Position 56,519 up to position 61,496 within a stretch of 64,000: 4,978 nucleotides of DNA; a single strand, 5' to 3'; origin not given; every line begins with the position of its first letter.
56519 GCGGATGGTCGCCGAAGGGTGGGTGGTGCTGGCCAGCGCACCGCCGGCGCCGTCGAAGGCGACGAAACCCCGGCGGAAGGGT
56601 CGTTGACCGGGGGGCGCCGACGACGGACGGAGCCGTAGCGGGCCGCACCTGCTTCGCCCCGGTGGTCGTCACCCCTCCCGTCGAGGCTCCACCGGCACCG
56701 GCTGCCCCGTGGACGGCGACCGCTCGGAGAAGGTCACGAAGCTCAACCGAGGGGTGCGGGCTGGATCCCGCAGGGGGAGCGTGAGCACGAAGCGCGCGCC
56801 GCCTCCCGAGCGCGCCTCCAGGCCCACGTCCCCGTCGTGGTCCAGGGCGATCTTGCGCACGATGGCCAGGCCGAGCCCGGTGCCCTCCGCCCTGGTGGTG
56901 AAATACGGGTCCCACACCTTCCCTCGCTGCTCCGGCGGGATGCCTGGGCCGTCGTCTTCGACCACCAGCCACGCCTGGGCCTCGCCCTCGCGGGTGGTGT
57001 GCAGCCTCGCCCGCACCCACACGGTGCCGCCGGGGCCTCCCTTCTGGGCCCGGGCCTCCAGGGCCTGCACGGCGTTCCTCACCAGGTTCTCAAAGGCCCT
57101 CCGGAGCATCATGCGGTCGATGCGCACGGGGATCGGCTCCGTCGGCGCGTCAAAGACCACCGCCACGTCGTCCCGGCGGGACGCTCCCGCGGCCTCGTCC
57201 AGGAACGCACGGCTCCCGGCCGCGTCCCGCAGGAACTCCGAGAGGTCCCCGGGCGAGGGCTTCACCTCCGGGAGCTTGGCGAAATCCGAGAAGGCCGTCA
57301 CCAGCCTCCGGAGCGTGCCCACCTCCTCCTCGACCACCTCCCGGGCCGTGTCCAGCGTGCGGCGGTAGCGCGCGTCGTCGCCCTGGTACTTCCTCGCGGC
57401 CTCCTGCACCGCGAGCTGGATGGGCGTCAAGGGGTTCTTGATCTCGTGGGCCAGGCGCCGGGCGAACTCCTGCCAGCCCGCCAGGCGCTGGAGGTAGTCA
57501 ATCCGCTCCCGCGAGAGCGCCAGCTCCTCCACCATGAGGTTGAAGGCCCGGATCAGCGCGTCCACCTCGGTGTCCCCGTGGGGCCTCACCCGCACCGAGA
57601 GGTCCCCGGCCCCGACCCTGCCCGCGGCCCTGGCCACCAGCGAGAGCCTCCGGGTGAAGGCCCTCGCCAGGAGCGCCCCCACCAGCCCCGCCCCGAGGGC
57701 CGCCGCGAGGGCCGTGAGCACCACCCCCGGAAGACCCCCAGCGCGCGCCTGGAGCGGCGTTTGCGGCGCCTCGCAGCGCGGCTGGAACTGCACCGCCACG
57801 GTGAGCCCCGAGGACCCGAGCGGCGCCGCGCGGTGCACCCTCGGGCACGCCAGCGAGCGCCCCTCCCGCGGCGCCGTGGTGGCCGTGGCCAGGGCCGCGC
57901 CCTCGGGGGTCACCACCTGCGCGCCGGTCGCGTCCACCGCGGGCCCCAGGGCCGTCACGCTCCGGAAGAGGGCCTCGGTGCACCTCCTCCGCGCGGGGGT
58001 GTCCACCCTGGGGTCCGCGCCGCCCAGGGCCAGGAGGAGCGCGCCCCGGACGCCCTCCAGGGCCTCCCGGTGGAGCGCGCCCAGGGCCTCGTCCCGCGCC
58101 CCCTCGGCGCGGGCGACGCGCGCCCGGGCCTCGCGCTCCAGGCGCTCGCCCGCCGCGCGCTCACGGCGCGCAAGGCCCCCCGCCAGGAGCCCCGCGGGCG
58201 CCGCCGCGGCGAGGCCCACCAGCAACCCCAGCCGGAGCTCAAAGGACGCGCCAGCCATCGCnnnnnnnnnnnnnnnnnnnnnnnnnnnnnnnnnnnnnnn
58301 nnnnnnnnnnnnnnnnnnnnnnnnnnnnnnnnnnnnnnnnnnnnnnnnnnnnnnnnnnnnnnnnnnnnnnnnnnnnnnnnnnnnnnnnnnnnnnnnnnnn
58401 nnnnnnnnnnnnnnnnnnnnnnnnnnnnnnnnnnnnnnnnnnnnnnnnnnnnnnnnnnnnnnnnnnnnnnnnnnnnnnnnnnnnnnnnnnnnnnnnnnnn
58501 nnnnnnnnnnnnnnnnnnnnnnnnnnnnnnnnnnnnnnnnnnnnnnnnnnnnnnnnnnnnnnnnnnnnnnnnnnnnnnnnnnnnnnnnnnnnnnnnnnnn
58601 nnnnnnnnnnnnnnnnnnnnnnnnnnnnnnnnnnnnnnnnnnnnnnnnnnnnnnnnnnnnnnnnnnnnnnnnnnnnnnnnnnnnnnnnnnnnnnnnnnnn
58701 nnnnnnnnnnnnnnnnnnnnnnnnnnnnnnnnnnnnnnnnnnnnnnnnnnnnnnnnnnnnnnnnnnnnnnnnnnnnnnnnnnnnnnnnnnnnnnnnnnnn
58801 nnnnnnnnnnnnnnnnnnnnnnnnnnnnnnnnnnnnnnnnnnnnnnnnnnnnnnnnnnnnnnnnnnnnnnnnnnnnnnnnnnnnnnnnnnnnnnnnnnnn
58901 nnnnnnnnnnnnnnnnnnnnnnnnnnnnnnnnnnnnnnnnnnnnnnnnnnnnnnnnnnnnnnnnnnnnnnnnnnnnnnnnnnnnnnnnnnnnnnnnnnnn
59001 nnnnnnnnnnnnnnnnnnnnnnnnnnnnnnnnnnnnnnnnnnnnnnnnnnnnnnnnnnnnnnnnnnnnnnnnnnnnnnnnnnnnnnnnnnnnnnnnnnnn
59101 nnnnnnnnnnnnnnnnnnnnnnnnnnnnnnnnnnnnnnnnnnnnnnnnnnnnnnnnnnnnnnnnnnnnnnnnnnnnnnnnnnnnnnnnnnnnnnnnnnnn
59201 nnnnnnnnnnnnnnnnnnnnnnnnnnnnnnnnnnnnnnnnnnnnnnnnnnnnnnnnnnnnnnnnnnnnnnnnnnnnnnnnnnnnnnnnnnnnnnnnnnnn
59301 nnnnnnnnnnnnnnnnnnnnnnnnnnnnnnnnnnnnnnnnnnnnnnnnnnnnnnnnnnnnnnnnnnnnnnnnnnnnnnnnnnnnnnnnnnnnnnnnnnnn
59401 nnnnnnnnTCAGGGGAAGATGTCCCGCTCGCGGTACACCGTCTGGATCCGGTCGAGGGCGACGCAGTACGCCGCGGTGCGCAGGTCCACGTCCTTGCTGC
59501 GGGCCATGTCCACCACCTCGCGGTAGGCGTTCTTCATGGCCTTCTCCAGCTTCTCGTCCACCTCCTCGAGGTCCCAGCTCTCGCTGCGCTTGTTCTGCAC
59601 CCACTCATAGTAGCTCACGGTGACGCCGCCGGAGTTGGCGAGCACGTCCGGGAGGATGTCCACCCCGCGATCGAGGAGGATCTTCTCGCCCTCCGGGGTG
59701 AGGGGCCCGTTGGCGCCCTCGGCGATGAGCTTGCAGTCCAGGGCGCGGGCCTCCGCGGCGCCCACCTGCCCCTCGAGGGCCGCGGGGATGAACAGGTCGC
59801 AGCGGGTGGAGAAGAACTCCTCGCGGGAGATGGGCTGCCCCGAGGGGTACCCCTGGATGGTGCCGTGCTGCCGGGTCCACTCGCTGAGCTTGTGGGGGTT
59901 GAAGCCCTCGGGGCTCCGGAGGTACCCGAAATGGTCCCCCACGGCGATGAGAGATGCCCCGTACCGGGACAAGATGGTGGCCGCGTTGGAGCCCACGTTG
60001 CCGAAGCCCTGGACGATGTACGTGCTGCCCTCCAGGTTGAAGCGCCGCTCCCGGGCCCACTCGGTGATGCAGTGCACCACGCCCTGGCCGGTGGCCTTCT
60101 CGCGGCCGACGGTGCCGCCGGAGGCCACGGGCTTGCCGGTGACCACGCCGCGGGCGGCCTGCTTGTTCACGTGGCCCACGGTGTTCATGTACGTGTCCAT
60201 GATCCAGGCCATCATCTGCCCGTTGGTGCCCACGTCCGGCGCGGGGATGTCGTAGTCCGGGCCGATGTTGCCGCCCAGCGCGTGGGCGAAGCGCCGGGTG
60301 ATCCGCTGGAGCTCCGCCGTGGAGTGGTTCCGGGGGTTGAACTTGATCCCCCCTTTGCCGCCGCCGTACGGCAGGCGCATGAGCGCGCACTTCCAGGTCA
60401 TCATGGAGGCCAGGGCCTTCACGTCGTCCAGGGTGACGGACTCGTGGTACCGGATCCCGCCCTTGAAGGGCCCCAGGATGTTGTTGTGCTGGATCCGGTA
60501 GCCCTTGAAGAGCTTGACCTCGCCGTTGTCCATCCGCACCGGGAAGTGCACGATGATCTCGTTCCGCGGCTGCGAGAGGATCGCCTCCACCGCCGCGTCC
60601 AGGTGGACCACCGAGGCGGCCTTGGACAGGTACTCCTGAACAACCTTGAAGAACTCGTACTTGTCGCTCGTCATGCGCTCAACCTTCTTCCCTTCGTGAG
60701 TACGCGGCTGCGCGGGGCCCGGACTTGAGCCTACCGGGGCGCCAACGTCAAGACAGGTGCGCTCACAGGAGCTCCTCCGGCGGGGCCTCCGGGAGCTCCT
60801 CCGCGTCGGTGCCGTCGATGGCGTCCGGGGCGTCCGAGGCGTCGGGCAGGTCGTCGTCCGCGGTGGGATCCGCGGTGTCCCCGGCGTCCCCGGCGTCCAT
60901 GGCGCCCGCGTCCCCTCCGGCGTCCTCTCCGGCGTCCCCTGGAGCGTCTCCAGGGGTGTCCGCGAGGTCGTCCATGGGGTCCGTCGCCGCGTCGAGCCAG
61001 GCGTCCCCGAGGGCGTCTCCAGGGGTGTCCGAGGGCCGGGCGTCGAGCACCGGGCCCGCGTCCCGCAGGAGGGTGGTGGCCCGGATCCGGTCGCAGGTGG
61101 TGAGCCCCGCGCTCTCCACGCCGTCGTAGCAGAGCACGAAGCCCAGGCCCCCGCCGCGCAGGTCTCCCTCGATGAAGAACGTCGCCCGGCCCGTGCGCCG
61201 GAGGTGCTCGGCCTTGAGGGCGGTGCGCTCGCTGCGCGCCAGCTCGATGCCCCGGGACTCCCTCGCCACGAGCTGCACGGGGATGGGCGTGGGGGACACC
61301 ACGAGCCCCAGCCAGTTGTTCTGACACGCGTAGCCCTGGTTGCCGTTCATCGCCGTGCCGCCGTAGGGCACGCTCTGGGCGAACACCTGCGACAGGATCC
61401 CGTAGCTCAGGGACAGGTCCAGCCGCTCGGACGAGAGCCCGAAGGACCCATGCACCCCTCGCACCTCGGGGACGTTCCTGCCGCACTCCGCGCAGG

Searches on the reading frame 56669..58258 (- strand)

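Call 25: search_protein_families(library=pfam, proteins=[window:56669-58258:-], max_evalue=0.001)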
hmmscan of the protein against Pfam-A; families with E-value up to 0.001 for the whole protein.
window:56669-58258:- (529 aa): 3 families
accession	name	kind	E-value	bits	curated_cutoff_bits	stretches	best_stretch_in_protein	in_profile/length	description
PF02518.31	HATPase_c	-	2e-24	86.6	26.4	1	381-497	2-110/111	Histidine kinase-, DNA gyrase B-, and HSP90-like ATPase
PF00672.30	HAMP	-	4.6e-13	49.7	25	1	196-246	1-51/53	HAMP domain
PF00512.31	HisKA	-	4.1e-08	33.6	26.9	1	263-329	3-63/66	His Kinase A (phospho-acceptor) domain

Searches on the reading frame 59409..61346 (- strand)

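Call 25: search_protein_families(library=pfam, proteins=[window:59409-61346:-], max_evalue=0.001)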
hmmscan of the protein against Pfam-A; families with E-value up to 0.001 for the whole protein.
window:59409-61346:- (645 aa): 2 families
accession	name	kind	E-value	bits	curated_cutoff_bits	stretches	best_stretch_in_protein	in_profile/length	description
PF00208.27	ELFV_dehydrog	-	9.2e-70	235.5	23.4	1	410-638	1-237/241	Glutamate/Leucine/Phenylalanine/Valine dehydrogenase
PF02812.23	ELFV_dehydrog_N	-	2e-57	192.9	25.3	1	260-387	1-128/129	Glu/Leu/Phe/Val dehydrogenase, dimerisation domain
